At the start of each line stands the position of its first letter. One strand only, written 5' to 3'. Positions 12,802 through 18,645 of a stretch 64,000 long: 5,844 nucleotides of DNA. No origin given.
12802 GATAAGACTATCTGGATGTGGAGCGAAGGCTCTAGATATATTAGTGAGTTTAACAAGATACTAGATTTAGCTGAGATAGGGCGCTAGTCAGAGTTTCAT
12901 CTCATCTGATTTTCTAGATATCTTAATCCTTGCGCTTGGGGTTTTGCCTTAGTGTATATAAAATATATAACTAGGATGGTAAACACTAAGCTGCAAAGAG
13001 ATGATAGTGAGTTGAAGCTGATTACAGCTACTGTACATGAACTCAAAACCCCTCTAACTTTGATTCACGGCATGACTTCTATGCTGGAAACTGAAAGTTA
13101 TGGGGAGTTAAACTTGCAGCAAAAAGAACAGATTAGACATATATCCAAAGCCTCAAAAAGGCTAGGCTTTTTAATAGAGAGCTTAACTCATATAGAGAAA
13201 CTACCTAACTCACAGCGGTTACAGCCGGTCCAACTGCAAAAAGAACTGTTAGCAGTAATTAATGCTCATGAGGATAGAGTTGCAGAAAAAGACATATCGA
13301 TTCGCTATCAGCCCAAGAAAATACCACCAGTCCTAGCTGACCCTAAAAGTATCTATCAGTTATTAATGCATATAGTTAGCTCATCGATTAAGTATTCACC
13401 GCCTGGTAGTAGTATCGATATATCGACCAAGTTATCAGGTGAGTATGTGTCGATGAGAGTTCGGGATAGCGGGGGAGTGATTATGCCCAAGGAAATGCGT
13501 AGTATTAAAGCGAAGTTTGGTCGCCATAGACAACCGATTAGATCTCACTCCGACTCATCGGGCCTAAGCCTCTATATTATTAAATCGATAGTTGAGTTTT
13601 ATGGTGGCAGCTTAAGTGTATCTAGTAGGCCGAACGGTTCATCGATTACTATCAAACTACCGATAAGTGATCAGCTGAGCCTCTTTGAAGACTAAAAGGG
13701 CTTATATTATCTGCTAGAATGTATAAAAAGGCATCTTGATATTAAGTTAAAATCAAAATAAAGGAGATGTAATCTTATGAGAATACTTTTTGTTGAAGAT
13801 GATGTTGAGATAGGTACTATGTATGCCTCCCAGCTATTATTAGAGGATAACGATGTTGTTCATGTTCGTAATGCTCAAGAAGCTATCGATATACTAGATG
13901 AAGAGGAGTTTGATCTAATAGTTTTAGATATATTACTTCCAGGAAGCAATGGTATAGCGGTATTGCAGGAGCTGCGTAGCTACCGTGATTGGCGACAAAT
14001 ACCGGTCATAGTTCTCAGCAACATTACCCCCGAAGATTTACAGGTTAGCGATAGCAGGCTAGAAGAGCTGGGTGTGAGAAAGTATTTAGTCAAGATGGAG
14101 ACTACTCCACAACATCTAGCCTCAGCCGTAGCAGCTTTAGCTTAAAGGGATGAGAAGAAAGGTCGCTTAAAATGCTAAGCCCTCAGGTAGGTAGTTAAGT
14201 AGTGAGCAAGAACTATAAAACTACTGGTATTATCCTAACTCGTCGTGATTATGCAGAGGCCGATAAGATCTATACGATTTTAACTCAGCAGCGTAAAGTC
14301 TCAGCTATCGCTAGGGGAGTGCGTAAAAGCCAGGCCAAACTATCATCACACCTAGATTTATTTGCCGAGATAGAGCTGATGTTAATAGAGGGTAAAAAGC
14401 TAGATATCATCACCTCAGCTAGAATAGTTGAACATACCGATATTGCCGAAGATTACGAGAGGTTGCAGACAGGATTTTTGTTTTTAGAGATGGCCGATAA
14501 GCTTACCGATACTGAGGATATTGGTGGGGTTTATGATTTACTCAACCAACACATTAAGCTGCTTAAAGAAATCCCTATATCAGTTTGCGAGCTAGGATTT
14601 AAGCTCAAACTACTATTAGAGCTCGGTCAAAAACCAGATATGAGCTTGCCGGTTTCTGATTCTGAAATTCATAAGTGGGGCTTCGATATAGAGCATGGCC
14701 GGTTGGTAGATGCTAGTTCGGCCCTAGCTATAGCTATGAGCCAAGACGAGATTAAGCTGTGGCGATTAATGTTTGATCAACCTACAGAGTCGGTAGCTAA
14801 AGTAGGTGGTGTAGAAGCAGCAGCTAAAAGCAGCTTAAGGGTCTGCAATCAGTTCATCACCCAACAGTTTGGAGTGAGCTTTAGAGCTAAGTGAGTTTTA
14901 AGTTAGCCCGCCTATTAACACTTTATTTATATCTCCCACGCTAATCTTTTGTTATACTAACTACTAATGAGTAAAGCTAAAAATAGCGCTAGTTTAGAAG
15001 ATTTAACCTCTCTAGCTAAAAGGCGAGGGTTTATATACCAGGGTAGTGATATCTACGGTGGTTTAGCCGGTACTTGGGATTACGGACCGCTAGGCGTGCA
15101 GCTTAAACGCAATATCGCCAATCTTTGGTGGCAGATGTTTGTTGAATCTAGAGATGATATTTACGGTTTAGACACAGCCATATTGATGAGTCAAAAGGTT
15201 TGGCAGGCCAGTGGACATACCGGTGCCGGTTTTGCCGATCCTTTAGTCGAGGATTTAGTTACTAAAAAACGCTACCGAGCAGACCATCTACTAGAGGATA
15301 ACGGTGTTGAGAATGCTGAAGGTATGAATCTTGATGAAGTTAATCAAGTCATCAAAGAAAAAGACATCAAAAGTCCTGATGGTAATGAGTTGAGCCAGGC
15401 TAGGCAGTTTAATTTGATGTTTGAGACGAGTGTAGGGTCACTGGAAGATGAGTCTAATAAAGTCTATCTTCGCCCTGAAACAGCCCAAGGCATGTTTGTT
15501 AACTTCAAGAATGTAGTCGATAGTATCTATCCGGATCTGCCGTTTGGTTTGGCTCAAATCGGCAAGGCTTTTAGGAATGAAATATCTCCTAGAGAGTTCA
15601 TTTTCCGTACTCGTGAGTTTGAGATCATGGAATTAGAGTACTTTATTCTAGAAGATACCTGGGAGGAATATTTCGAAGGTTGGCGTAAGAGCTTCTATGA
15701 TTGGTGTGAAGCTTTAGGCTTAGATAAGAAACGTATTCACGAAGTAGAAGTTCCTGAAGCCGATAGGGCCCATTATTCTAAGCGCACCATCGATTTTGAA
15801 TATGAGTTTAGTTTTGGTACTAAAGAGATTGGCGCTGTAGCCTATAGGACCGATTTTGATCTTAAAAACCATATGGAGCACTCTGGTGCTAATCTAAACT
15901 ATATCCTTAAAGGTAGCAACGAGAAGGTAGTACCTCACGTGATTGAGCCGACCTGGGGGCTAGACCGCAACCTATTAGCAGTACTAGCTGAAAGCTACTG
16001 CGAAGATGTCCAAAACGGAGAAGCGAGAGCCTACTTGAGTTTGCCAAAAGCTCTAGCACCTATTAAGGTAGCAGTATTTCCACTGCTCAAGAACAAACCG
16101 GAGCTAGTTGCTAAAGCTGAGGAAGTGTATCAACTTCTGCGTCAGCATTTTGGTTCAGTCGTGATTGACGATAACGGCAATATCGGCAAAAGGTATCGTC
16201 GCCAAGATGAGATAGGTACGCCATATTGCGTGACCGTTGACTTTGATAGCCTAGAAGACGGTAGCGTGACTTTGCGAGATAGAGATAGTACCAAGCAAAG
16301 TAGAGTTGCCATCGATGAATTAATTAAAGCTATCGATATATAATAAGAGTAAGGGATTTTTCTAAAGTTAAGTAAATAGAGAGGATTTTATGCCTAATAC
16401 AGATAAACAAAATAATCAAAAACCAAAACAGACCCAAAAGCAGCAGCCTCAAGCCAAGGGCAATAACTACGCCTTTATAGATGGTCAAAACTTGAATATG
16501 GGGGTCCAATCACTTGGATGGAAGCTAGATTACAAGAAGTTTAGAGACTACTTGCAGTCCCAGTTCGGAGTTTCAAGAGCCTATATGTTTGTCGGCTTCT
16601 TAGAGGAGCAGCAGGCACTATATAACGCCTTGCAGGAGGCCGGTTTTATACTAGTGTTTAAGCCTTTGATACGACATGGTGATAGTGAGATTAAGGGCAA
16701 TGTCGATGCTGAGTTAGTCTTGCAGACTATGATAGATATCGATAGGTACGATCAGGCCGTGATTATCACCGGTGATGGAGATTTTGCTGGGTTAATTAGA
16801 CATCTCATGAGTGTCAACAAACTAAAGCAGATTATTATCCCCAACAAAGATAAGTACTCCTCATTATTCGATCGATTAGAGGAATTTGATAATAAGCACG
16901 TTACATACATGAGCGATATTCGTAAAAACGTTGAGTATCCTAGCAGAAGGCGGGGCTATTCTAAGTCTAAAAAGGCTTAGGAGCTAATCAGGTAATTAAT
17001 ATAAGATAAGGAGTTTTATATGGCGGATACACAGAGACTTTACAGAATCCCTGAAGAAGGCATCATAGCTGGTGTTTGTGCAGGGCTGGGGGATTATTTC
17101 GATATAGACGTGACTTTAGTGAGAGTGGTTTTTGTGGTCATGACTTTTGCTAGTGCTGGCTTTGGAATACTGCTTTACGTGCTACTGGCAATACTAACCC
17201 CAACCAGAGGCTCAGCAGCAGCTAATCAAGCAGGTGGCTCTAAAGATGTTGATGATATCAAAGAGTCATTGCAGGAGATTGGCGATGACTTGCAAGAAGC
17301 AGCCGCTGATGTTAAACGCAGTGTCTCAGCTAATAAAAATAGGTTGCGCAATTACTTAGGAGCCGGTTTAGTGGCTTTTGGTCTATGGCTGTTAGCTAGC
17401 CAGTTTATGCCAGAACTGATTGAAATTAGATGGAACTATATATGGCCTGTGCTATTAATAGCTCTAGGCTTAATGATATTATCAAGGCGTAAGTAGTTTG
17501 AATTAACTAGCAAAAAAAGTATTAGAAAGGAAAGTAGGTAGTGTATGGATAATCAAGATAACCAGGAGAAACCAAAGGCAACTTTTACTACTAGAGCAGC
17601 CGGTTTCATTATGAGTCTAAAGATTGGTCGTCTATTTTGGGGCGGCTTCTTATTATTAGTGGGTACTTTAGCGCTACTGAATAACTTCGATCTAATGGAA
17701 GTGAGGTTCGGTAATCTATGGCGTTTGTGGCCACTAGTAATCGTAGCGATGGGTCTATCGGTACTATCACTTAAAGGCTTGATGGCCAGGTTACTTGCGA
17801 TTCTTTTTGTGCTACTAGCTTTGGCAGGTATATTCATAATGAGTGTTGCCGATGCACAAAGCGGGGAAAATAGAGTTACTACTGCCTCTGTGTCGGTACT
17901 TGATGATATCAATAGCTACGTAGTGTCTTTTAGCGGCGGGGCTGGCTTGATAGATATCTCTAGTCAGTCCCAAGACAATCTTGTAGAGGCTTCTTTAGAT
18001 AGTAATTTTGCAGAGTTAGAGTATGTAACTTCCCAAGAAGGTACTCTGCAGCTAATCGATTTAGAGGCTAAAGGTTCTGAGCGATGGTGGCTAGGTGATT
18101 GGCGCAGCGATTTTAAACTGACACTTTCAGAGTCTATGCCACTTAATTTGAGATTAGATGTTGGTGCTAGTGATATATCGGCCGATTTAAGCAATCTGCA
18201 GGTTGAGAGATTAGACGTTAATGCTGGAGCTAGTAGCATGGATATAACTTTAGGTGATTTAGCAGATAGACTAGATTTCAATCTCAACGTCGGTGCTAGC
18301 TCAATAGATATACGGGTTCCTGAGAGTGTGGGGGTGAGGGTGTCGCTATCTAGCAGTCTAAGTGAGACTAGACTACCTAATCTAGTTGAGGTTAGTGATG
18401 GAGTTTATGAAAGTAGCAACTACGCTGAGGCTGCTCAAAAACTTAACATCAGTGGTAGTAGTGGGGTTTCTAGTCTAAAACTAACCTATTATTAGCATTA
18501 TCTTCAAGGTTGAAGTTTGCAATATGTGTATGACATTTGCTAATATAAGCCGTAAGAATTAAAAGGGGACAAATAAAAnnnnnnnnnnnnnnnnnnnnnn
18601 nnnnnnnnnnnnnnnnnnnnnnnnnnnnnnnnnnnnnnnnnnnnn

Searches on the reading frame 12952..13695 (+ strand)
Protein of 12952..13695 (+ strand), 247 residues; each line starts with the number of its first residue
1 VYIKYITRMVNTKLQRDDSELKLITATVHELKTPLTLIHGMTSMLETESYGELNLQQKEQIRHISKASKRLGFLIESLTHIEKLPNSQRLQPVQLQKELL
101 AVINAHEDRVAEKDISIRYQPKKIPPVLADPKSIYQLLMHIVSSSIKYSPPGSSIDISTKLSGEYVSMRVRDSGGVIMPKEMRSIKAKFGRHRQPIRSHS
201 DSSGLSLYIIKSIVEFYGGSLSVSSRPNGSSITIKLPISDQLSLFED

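Call 42: search_protein_families(library=pfam, proteins=[window:12952-13695:+], max_evalue=0.001)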
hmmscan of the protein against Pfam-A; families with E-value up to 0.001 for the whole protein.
window:12952-13695:+ (247 aa): 2 families
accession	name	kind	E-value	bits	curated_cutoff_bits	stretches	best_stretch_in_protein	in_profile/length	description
PF02518.31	HATPase_c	-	5.7e-17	62.6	26.4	1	130-238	2-109/111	Histidine kinase-, DNA gyrase B-, and HSP90-like ATPase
PF00512.31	HisKA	-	8.8e-11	42.1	26.9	1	22-84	4-63/66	His Kinase A (phospho-acceptor) domain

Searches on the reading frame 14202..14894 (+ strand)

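Call 42: search_protein_families(library=pfam, proteins=[window:14202-14894:+], max_evalue=0.001)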
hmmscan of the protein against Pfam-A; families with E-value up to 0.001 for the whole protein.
window:14202-14894:+ (230 aa): 2 families
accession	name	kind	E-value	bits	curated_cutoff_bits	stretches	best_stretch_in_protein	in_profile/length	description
PF11967.14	RecO_N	-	2.4e-16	60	27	1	1-77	1-78/80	Recombination protein O N terminal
PF02565.21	RecO_C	-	2e-06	28.1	22.1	1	83-228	2-154/157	Recombination protein O C terminal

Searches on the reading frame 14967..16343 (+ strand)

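Call 42: search_protein_families(library=pfam, proteins=[window:14967-16343:+], max_evalue=0.001)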
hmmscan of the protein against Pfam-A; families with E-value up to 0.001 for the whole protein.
window:14967-16343:+ (458 aa): 2 families
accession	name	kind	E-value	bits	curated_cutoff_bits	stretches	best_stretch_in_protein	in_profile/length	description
PF03129.25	HGTP_anticodon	-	6.5e-24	84.3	21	1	367-456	1-91/94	Anticodon binding domain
PF00587.30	tRNA-synt_2b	-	1.2e-15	58.5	29.3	1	160-342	4-178/179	tRNA synthetase class II core domain (G, H, P, S and T)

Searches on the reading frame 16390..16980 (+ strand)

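Call 42: search_protein_families(library=pfam, proteins=[window:16390-16980:+], max_evalue=0.001)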
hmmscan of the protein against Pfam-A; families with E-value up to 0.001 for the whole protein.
window:16390-16980:+ (196 aa): 1 family
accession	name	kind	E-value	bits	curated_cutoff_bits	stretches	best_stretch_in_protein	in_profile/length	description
PF01936.24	NYN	-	6.8e-18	66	24.2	1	29-150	5-124/145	NYN domain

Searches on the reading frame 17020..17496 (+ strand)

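Call 42: search_protein_families(library=pfam, proteins=[window:17020-17496:+], max_evalue=0.001)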
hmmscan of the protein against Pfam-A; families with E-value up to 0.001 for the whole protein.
window:17020-17496:+ (158 aa): 3 families
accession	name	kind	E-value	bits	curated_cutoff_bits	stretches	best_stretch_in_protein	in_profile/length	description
PF04024.17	PspC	-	1.6e-22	79.4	25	1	5-62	1-57/58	PspC domain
PF22570.1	LiaF-TM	-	9.2e-06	26.9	27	1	112-157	50-94/98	LiaF transmembrane domain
PF18917.5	LiaI-LiaF-like_TM1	-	1e-05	26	27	1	113-154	3-42/42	LiaI-LiaF-like transmembrane region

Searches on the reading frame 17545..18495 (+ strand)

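Call 42: search_protein_families(library=pfam, proteins=[window:17545-18495:+], max_evalue=0.001)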
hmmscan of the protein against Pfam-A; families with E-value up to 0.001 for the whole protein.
window:17545-18495:+ (316 aa): 3 families
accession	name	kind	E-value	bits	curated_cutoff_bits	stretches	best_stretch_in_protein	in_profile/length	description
PF18917.5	LiaI-LiaF-like_TM1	-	7.9e-09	35.9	27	1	30-74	1-42/42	LiaI-LiaF-like transmembrane region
PF22570.1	LiaF-TM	-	7e-07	30.4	27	1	31-99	1-64/98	LiaF transmembrane domain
PF17115.11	Toast_rack_N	-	1.3e-05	25.8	22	1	122-208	3-92/92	N-terminal domain of toast_rack, DUF2154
